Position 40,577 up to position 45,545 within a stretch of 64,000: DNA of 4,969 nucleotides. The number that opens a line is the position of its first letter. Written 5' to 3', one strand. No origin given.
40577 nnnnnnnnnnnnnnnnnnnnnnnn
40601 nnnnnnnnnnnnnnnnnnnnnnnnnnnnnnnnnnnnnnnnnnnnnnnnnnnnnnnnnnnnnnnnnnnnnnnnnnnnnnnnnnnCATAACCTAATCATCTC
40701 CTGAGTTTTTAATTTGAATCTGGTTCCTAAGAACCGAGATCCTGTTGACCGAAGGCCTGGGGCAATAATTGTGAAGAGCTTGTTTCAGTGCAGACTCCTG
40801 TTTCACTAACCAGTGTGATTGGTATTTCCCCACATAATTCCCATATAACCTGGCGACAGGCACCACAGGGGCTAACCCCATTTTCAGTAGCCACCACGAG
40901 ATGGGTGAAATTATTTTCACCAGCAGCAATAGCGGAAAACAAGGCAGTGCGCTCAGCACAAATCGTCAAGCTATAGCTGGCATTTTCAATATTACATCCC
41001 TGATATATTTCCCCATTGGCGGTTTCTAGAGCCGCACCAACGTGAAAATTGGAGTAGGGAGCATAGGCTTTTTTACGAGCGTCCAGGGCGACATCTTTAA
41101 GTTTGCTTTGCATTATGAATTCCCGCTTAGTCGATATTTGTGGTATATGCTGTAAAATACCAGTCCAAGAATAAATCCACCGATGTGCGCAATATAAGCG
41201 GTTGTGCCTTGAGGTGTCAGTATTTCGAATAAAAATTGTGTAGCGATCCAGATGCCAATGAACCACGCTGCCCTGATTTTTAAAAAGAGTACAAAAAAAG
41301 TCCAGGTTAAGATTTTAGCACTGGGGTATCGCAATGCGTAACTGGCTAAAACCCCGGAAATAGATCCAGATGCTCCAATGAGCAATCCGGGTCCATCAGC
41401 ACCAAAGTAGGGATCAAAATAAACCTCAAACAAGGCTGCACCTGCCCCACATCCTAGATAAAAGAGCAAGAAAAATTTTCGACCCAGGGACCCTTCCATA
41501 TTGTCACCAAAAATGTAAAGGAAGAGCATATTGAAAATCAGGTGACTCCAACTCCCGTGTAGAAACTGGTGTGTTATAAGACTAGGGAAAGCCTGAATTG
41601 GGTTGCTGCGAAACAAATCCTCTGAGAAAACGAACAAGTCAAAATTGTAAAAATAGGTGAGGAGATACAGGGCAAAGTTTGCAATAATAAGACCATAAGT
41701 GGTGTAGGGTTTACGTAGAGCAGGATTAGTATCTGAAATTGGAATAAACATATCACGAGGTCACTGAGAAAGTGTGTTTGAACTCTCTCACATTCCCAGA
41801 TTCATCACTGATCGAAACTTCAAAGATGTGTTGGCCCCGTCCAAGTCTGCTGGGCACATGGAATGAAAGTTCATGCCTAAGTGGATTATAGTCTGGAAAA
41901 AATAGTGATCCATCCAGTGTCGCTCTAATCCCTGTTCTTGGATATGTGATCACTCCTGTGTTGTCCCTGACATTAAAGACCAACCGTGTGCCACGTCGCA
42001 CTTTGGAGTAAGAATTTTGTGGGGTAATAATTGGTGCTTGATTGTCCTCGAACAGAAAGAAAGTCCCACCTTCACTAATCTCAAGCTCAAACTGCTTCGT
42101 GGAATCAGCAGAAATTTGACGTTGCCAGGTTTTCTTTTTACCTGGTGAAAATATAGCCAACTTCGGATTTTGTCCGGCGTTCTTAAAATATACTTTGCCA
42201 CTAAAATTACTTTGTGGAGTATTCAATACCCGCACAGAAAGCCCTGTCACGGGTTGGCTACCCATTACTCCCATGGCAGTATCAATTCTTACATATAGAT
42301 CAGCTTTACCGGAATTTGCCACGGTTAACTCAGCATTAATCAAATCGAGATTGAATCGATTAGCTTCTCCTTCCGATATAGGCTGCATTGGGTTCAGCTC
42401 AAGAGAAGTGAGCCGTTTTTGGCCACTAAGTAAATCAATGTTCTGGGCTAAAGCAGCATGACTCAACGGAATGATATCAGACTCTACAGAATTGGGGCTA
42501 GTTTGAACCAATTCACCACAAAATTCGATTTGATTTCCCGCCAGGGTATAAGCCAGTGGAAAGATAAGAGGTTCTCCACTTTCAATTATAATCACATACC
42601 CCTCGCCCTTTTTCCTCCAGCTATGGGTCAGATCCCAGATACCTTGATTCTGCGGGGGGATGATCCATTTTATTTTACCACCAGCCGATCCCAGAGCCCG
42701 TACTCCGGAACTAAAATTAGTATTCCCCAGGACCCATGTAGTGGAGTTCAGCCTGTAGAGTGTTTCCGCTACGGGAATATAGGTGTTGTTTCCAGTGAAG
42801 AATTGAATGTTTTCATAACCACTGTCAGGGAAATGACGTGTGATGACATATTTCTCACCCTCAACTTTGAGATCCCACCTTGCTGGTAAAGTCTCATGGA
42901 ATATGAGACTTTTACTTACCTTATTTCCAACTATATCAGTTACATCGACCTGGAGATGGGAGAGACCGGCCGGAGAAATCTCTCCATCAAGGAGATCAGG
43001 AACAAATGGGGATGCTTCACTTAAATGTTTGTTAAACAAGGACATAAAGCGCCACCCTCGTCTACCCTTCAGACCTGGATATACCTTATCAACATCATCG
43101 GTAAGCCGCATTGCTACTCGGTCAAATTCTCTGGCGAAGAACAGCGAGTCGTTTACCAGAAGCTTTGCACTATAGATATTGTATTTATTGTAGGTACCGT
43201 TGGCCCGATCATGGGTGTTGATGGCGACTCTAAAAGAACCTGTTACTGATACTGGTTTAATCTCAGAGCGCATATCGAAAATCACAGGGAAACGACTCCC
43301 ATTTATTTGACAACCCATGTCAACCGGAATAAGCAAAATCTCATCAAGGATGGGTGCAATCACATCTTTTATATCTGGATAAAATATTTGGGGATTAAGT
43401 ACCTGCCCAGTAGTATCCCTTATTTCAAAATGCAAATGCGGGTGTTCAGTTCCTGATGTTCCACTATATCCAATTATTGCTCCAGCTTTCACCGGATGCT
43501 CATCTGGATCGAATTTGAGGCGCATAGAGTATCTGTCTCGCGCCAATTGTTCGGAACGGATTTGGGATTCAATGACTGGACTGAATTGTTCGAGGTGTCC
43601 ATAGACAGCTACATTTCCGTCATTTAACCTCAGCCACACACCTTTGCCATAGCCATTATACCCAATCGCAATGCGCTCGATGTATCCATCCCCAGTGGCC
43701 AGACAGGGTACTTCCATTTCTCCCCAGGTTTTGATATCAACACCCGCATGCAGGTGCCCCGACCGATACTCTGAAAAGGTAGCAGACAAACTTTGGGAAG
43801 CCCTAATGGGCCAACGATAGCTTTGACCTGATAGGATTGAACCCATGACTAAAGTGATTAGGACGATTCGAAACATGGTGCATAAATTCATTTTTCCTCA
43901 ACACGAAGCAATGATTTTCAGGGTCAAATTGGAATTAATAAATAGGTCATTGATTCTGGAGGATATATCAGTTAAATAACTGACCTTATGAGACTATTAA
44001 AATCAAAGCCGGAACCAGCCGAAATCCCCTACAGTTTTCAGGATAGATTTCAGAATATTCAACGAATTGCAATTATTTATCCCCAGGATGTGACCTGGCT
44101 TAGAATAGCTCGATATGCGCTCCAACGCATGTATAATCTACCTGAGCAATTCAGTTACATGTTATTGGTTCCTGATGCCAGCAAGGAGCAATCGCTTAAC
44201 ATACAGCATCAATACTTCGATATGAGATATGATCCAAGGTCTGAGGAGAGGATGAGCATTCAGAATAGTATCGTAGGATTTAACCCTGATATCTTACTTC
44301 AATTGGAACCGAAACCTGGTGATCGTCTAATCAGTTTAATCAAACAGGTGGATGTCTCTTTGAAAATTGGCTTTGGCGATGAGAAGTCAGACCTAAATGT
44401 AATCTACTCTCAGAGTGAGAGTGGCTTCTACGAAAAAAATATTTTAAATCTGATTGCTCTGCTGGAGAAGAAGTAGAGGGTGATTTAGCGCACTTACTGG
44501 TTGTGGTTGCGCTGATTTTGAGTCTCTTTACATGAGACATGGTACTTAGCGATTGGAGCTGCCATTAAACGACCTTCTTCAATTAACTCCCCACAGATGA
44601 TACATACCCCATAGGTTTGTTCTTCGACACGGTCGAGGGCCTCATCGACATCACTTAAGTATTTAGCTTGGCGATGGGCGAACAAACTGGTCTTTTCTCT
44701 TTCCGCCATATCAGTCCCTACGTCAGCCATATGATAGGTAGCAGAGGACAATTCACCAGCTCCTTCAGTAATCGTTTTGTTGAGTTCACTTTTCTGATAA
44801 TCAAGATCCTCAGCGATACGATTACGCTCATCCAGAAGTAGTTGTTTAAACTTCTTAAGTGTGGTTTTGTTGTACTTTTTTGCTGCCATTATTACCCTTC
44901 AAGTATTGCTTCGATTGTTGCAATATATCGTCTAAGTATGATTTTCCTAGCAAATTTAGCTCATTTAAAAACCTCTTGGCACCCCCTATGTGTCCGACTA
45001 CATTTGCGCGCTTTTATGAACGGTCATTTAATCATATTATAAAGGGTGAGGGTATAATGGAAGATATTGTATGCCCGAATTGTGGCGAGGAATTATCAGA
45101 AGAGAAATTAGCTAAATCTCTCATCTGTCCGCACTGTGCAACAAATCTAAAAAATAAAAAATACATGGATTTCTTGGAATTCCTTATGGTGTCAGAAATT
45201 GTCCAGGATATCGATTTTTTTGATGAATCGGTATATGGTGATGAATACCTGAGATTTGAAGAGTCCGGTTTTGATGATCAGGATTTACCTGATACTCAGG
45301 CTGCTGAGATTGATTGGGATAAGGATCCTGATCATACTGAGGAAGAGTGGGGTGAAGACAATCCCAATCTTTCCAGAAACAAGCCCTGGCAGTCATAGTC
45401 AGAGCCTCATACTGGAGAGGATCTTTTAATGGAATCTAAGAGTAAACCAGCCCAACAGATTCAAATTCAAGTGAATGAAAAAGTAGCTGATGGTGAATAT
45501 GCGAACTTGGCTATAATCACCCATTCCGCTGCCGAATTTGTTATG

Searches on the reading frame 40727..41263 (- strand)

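Call 34: search_protein_families(library=ncbifam, max_evalue=1e-8, proteins=[window:40727-41263:-])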
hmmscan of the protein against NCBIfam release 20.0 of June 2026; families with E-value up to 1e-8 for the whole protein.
window:40727-41263:- (178 aa): 6 families
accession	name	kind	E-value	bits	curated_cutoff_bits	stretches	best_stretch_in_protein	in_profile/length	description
TIGR01354.1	cyt_deam_tetra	equivalog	2.4e-41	140.9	113.65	1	54-176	2-126/126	cytidine deaminase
NF004064.0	PRK05578.1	equivalog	1.7e-39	134.8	74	1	51-176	5-128/130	cytidine deaminase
NF009076.0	PRK12411.1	equivalog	1.4e-38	131.9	216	1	54-176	5-130/132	cytidine deaminase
NF006537.0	PRK09027.1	equivalog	1.3e-24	87.2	153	1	65-177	63-171/295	cytidine deaminase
TIGR01355.1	cyt_deam_dimer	equivalog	1.6e-19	70.3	275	1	50-122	170-245/283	cytidine deaminase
NF005314.0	PRK06848.1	equivalog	8.4e-15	55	131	1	55-172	10-135/139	cytidine deaminase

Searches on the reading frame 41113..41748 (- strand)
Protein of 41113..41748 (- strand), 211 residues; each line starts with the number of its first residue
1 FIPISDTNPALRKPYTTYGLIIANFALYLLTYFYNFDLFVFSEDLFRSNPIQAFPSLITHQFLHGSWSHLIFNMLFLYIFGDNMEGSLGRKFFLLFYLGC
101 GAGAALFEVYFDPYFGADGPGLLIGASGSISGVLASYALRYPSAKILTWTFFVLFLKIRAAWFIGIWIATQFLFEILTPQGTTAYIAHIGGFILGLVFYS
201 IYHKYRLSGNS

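Call 29: search_protein_families(library=ncbifam, max_evalue=0.00001, proteins=[window:41113-41748:-])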
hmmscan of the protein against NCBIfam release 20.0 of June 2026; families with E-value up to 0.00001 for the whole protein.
window:41113-41748:- (211 aa): 1 family
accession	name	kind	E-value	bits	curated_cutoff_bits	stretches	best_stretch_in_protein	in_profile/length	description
TIGR03902.1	rhom_GG_sort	equivalog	2.6e-09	37.2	84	1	57-198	19-152/154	rhombosortase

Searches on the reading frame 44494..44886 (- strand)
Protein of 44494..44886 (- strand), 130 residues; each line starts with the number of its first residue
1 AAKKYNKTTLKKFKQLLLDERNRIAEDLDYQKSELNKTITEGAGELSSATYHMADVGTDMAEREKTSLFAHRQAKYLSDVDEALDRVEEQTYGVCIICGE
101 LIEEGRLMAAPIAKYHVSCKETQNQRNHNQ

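Call 29: search_protein_families(library=ncbifam, max_evalue=0.00001, proteins=[window:44494-44886:-])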
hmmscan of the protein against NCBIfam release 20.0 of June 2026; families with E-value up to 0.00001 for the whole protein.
window:44494-44886:- (130 aa): 4 families
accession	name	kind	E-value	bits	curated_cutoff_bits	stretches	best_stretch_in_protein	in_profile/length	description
TIGR02890.1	bacill_yteA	subfamily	8.6e-25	87.7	134.4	1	10-127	3-121/159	regulatory protein, yteA family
NF033459.1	DksA_like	equivalog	8.3e-18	64.7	105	1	9-126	2-112/113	RNA polymerase-binding protein DksA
TIGR02420.1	dksA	equivalog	4.3e-15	56.1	115.5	1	23-121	8-109/110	RNA polymerase-binding protein DksA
NF008045.0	PRK10778.1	equivalog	1.6e-07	31.7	289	1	5-127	32-146/151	RNA polymerase-binding protein DksA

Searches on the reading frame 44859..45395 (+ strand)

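Call 29: search_protein_families(library=ncbifam, max_evalue=0.00001, proteins=[window:44859-45395:+])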
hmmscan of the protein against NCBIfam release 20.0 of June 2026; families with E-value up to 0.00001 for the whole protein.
window:44859-45395:+ (179 aa): 0 families

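Call 56: search_protein_families(library=pfam, max_evalue=0.001, proteins=[window:44859-45395:+])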
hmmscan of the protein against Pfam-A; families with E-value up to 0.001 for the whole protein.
window:44859-45395:+ (179 aa): 1 family
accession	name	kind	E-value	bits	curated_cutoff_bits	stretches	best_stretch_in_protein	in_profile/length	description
PF17915.7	zf_Rg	-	6.6e-05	22.7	25.5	1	71-93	9-31/49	Reverse gyrase zinc finger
